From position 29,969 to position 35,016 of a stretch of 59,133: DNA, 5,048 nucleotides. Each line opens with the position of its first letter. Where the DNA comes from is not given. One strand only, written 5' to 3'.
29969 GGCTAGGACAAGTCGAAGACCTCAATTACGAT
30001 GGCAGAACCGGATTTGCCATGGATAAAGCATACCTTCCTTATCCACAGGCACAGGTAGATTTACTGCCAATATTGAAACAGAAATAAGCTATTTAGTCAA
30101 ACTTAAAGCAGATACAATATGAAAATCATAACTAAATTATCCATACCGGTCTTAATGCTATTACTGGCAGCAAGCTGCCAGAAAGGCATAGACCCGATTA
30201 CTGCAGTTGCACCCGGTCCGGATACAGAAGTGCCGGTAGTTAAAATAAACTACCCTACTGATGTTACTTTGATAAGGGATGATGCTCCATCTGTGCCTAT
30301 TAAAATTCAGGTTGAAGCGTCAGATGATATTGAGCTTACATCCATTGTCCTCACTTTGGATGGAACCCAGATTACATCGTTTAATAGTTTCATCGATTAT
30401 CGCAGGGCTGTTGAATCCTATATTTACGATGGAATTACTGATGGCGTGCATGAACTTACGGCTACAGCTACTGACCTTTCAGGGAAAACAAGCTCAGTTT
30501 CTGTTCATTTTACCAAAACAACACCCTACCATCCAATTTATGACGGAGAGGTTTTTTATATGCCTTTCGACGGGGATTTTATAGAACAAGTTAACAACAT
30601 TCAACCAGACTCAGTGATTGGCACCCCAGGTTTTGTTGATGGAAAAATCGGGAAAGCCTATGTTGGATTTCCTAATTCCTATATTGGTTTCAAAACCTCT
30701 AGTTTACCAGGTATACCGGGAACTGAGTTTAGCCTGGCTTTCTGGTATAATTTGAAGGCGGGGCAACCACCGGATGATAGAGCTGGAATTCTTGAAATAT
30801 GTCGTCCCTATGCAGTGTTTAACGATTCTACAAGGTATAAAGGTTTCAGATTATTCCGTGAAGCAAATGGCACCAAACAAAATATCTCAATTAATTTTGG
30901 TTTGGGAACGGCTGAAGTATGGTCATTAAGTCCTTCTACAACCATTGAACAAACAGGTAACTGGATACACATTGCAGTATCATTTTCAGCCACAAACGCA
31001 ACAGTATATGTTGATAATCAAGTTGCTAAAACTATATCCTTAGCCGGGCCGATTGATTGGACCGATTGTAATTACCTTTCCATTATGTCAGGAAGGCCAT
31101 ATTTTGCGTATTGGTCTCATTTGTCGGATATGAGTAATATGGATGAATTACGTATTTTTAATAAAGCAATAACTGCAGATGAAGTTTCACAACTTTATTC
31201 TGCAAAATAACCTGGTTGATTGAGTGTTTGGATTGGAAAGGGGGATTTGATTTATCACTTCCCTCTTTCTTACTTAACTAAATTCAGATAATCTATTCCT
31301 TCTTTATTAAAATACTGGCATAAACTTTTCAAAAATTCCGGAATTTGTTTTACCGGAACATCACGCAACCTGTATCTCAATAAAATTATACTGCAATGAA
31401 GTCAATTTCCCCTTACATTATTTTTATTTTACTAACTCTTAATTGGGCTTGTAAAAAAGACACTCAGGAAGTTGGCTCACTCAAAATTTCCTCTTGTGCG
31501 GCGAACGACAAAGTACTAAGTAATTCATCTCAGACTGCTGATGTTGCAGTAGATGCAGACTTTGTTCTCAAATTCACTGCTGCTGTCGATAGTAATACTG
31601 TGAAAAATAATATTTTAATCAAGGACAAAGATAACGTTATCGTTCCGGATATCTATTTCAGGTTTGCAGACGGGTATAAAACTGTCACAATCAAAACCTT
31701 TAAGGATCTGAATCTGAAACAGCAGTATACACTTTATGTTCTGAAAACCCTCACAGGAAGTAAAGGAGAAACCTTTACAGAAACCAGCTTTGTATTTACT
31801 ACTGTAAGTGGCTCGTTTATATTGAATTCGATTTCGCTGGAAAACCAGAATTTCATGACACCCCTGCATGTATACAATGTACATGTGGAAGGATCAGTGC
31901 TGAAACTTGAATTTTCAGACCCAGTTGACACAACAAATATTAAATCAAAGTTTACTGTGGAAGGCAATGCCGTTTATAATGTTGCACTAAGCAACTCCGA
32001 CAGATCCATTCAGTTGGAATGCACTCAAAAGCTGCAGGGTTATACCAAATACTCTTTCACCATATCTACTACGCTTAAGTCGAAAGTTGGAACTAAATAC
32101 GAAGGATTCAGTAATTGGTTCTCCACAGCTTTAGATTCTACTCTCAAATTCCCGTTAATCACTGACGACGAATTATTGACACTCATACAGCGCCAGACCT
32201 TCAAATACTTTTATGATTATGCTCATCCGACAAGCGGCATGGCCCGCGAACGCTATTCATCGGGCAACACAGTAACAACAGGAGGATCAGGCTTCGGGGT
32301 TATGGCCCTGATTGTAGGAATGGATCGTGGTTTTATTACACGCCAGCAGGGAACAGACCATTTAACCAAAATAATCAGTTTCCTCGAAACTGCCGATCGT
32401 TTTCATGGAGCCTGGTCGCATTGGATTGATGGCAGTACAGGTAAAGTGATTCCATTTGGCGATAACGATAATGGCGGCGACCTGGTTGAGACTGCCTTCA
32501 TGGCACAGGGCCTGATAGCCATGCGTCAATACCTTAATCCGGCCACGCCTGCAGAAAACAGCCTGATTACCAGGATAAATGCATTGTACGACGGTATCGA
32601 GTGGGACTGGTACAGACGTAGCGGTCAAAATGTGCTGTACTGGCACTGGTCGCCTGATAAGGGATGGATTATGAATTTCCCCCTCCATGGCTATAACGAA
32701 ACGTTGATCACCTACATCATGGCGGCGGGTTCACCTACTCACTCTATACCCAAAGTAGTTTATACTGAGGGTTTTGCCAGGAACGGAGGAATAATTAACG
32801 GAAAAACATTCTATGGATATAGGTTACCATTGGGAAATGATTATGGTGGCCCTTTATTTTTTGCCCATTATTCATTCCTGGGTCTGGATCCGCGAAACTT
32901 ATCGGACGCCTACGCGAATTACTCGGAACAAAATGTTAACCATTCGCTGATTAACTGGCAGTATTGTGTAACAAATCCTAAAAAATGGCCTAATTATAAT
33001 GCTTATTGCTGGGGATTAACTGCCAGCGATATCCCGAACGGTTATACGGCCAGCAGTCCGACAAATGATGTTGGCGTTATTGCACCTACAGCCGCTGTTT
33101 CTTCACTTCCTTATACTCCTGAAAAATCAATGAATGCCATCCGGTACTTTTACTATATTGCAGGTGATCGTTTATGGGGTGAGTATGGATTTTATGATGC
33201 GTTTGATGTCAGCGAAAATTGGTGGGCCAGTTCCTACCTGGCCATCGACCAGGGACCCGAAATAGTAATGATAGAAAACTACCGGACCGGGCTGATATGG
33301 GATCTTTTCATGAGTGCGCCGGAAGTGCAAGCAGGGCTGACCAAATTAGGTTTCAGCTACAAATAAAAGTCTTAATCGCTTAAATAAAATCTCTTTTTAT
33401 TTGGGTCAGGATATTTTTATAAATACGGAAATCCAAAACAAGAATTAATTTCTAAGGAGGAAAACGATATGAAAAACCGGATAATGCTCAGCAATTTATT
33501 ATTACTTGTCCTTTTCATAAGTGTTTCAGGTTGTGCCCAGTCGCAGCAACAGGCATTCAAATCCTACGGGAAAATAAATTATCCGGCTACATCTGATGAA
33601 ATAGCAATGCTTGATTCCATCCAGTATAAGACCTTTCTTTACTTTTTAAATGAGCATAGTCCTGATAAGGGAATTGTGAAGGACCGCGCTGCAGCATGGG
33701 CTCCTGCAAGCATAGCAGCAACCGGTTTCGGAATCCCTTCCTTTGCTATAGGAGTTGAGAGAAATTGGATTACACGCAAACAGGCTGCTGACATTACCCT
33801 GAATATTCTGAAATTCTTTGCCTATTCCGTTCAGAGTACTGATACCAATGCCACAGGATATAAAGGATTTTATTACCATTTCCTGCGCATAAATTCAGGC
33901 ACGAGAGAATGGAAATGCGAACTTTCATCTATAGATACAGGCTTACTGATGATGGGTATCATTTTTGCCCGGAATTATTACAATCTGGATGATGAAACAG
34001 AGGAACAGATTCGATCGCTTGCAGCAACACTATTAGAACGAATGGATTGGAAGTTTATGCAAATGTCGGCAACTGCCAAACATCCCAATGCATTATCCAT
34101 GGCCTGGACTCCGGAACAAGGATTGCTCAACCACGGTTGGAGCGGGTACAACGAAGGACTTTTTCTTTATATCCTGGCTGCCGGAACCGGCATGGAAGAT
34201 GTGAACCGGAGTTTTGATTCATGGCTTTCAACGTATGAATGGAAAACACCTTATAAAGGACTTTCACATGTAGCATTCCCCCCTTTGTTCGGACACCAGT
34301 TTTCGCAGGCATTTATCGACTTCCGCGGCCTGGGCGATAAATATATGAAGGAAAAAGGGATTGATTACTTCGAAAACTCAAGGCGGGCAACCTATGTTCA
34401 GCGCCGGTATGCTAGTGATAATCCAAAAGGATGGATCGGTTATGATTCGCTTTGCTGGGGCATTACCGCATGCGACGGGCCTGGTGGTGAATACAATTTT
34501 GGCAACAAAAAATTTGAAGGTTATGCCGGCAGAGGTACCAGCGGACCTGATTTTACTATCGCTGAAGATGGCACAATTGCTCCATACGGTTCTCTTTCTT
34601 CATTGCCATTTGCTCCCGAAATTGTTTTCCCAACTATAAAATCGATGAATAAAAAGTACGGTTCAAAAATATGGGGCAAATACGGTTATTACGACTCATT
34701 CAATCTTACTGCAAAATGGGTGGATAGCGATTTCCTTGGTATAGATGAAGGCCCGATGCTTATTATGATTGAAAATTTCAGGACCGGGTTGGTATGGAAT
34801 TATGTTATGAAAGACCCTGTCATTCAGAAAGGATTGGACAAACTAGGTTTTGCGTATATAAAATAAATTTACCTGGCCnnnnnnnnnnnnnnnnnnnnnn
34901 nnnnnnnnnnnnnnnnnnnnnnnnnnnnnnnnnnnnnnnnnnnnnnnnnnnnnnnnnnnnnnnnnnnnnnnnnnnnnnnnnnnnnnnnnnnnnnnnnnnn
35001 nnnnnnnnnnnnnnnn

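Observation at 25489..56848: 31-kb SusC/SusD locus predicted to degrade beta-1,2-glucan, combining five GH144-like enzymes with a cytoplasmic phosphorylase route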

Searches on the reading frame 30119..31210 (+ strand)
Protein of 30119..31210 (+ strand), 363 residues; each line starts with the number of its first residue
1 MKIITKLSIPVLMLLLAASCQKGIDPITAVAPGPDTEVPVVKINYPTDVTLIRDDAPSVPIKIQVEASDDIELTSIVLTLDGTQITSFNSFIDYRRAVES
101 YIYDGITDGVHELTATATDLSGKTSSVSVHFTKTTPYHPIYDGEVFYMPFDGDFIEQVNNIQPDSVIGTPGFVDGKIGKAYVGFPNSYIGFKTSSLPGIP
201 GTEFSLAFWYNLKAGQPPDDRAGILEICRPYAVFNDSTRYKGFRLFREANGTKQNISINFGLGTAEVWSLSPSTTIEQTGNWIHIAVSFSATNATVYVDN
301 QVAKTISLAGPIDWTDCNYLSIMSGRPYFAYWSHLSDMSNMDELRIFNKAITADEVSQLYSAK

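Call 3: search_protein_families(library=pfam, proteins=[window:30119-31210:+], max_evalue=0.001)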
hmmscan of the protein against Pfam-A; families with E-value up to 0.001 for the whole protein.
window:30119-31210:+ (363 aa): 2 families
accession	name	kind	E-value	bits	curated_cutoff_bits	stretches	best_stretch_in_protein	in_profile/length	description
PF13385.13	Laminin_G_3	-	5.3e-15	56.3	27.6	1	192-357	8-151/151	Concanavalin A-like lectin/glucanases superfamily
PF17957.7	Big_7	-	0.00016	22.7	24.1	1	39-115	1-70/70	Bacterial Ig domain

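Call 16: search_protein_families(library=ncbifam, proteins=[window:30119-31210:+], max_evalue=0.001)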
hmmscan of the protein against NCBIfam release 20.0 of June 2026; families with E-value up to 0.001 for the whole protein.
window:30119-31210:+ (363 aa): 1 family
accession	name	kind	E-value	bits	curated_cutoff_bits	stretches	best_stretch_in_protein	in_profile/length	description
NF052521.1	TafC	equivalog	0.00023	20.4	410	1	227-361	233-361/373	TafC family fimbrial protein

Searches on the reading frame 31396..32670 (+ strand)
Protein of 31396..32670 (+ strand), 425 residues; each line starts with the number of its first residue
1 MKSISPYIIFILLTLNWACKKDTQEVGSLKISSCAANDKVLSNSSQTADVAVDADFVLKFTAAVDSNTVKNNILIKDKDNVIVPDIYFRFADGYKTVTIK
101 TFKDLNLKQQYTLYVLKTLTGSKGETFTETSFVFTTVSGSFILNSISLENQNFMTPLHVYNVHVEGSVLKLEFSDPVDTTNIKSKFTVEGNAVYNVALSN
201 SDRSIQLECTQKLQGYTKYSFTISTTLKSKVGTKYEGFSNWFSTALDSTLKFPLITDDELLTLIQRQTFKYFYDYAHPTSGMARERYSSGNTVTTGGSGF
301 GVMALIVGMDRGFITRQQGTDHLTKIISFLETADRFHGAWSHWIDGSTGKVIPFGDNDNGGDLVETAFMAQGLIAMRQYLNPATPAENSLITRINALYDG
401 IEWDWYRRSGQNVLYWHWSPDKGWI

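Call 27: search_protein_families(library=pfam, proteins=[window:31396-32670:+], max_evalue=10)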
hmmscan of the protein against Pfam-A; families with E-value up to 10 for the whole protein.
window:31396-32670:+ (425 aa): 4 families
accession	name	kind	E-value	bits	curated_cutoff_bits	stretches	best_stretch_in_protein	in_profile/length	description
PF13205.12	Big_5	-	3.1e-14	54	23.6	2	166-237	22-97/105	Bacterial Ig-like domain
PF11589.14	DUF3244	-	0.024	15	25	1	161-215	23-77/96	Domain of unknown function (DUF3244)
PF14955.12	MRP-S24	-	0.075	13.4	26.7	1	34-83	35-84/135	Mitochondrial ribosome subunit S24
PF18062.7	RE_AspBHI_N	-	0.1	12.6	27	1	312-364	20-68/185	Restriction endonuclease AspBHI N-terminal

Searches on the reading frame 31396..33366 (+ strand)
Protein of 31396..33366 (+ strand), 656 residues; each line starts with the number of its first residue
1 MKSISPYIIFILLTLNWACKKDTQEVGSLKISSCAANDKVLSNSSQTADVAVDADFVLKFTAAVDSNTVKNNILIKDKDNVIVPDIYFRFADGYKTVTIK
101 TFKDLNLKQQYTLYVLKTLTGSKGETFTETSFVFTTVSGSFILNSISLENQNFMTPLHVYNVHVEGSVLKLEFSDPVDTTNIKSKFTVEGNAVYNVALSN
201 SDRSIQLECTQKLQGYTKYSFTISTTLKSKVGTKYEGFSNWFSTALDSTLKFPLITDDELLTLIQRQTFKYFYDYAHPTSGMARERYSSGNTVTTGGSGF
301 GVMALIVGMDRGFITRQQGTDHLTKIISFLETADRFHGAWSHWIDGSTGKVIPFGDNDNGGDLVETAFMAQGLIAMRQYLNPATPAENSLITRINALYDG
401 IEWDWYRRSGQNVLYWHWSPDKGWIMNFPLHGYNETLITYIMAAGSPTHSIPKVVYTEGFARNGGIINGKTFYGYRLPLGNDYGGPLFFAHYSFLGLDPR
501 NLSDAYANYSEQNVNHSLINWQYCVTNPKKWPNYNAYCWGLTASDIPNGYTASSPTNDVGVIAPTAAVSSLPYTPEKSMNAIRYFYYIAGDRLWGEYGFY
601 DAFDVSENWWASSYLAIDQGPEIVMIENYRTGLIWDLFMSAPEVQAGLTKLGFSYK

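Call 3: search_protein_families(library=pfam, proteins=[window:31396-33366:+], max_evalue=0.001)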
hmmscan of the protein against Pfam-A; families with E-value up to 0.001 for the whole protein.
window:31396-33366:+ (656 aa): 2 families
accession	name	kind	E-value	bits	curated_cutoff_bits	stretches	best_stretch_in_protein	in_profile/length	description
PF10091.15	Glycoamylase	-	2.2e-76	256.7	27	1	427-641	1-220/221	Putative glucoamylase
PF13205.12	Big_5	-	1.2e-13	52.1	23.6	2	166-237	22-97/105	Bacterial Ig-like domain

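Call 16: search_protein_families(library=ncbifam, proteins=[window:31396-33366:+], max_evalue=0.001)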
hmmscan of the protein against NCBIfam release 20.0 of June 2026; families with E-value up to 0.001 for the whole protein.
window:31396-33366:+ (656 aa): 0 families

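Call 33: search_solved_structures(query=window:31396-33366:+, max_evalue=0.001, show_alignments=0)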
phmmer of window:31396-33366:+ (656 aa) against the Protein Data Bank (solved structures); distinct sequences matched with E-value up to 0.001: 7.
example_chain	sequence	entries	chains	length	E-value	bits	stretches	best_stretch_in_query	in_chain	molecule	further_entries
4gl3_A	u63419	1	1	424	2.9e-162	544.7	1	255-654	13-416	putative glucoamylase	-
5gzk_A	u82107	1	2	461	3.5e-155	521.3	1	244-654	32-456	Uncharacterized protein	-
5gzh_A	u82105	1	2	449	4.1e-155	521.1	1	244-654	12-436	Endo-beta-1,2-glucanase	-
4qt9_A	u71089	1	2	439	5.3e-148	497.6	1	253-654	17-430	putative glucoamylase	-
3eu8_A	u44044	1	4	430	1.6e-146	492.7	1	254-656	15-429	putative glucoamylase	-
5z06_A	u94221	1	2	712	5.1e-124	418.4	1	249-651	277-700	BDI_3064 protein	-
8xul_A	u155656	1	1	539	4.4e-42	147.6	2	260-549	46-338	XCC2207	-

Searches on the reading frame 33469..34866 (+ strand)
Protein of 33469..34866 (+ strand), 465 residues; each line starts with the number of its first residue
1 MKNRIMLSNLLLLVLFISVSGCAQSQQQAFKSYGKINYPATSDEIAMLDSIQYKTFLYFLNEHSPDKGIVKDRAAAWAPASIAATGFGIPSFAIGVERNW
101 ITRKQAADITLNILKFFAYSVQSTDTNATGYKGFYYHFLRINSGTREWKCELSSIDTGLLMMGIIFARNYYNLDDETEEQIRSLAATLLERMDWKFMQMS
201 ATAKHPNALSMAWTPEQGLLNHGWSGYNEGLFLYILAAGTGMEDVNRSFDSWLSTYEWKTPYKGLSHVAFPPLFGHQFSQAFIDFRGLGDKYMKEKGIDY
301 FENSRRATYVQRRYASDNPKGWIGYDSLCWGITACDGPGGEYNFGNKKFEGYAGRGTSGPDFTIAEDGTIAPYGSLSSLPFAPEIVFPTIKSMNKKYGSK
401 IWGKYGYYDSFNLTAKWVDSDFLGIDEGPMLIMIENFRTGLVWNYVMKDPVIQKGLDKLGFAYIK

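Call 3: search_protein_families(library=pfam, proteins=[window:33469-34866:+], max_evalue=0.001)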
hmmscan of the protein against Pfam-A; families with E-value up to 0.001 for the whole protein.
window:33469-34866:+ (465 aa): 1 family
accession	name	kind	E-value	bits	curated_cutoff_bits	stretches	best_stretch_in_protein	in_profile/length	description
PF10091.15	Glycoamylase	-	6.9e-70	235.4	27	1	221-449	1-220/221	Putative glucoamylase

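Call 37: search_solved_structures(query=window:33469-34866:+, max_evalue=0.001, show_alignments=0)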
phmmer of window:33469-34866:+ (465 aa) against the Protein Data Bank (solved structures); distinct sequences matched with E-value up to 0.001: 7.
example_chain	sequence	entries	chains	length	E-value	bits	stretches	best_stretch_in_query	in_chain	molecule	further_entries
8xul_A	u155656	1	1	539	2.2e-106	359.7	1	48-462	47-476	XCC2207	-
4gl3_A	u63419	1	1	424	8.4e-63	216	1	43-462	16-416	putative glucoamylase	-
5z06_A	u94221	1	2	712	3.4e-51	177.7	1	32-459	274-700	BDI_3064 protein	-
3eu8_A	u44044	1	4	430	6.7e-48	166.9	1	43-462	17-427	putative glucoamylase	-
4qt9_A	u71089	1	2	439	4e-46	161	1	42-462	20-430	putative glucoamylase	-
5gzk_A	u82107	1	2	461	1.8e-41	145.7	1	41-462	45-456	Uncharacterized protein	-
5gzh_A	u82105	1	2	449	2.1e-41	145.5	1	42-462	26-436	Endo-beta-1,2-glucanase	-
